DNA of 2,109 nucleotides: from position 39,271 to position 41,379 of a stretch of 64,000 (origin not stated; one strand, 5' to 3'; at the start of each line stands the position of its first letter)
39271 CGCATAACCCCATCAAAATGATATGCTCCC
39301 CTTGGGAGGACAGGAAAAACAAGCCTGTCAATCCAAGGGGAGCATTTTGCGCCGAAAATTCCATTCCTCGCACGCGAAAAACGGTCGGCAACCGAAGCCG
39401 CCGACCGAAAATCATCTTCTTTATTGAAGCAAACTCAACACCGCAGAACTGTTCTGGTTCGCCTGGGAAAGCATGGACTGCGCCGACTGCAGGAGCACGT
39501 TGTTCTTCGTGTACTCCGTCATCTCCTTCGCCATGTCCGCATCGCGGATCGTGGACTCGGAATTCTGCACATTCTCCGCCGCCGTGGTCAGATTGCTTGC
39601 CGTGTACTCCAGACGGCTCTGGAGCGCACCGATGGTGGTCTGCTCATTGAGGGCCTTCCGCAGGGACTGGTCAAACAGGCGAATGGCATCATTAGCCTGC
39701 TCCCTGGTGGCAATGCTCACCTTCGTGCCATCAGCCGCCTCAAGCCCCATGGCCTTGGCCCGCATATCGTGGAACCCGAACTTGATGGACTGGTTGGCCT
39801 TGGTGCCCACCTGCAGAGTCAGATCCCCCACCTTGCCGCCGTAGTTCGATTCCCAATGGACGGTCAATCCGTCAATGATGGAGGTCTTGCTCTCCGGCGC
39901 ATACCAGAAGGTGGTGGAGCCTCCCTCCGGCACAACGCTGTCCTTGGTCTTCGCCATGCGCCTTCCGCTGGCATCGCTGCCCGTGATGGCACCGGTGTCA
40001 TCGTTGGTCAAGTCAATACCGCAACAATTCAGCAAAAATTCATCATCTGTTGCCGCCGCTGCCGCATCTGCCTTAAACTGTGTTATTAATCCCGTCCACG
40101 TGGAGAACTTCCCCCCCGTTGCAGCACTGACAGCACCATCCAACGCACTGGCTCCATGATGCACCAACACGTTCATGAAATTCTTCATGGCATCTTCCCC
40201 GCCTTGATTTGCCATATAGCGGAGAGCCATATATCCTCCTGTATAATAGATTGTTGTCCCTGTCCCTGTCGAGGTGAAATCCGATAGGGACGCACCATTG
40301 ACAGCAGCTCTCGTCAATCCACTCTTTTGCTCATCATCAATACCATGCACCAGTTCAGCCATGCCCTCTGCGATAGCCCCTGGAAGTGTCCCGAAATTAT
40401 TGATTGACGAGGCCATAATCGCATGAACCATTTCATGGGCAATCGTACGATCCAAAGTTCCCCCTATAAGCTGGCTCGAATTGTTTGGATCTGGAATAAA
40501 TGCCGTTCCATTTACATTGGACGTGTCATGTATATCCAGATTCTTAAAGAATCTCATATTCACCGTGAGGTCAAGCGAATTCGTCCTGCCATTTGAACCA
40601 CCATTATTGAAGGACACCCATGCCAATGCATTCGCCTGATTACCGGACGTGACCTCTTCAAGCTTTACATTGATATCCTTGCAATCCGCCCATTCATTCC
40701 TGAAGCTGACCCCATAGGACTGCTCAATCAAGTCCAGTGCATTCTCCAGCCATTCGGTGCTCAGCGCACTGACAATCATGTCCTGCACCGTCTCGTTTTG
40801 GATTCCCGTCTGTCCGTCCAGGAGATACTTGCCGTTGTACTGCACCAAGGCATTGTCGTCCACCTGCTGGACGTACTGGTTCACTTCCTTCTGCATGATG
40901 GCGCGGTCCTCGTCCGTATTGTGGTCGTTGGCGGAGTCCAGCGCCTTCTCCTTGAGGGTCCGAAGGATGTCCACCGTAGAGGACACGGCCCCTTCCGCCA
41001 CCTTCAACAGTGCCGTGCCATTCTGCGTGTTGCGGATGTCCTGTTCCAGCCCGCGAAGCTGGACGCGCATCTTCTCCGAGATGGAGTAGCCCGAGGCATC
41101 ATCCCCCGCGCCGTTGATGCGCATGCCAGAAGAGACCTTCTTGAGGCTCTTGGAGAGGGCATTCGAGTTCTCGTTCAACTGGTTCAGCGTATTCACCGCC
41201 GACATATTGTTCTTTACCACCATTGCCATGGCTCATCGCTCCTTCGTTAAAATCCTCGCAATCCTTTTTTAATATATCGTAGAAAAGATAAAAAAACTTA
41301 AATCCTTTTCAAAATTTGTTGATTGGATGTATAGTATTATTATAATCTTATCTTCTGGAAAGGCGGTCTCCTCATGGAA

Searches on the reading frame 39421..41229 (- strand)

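Call 15: search_protein_families(library=ncbifam, proteins=[window:39421-41229:-], max_evalue=1e-10)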
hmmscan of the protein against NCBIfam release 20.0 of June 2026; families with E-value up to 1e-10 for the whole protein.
window:39421-41229:- (602 aa): 24 families
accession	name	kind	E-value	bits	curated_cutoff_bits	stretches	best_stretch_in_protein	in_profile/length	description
NF033876.2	flagella_HExxH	equivalog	6.2e-82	276.1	205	1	113-533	2-384/384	flagellinolysin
NF009446.0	PRK12804.1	subfamily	2.8e-57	194.5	352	2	3-147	1-147/301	flagellin Hag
NF009444.0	PRK12802.1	equivalog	2.7e-50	171.5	332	2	1-143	1-144/282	flagellin domain-containing protein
NF006466.0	PRK08869.1-1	subfamily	8.2e-50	170.4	426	2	1-144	1-145/377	flagellin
NF009448.0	PRK12806.1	equivalog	2.3e-46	158.6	531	2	1-140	1-141/475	flagellin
NF009449.0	PRK12807.1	subfamily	2.9e-45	155.1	347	2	3-206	1-202/287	flagellin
NF006468.0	PRK08869.1-3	subfamily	4.1e-44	151.2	436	2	1-189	1-189/378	polar flagellin E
NF006467.0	PRK08869.1-2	subfamily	1.3e-42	146.3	443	2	1-140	1-141/400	flagellin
NF006469.0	PRK08869.1-4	equivalog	3.3e-40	138.6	627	2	1-143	1-144/377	flagellin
NF038071.1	lat_flg_LafA_2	exception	2.4e-39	135.4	365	2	1-160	1-159/284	lateral flagellin LafA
NF009450.0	PRK12808.1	equivalog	1.9e-38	133.3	476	2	3-148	1-147/476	flagellin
NF009234.0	PRK12584.1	equivalog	5.5e-37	128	752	1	1-141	1-142/510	flagellin A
NF006264.0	PRK08411.1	subfamily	2.3e-35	122.4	729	2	1-144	1-145/572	flagellin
NF005294.0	PRK06819.1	subfamily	1.3e-34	120.3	387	2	1-142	1-143/376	FliC/FljB family flagellin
NF010115.0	PRK13588.1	subfamily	2e-33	116.2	503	2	1-140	1-141/514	flagellin B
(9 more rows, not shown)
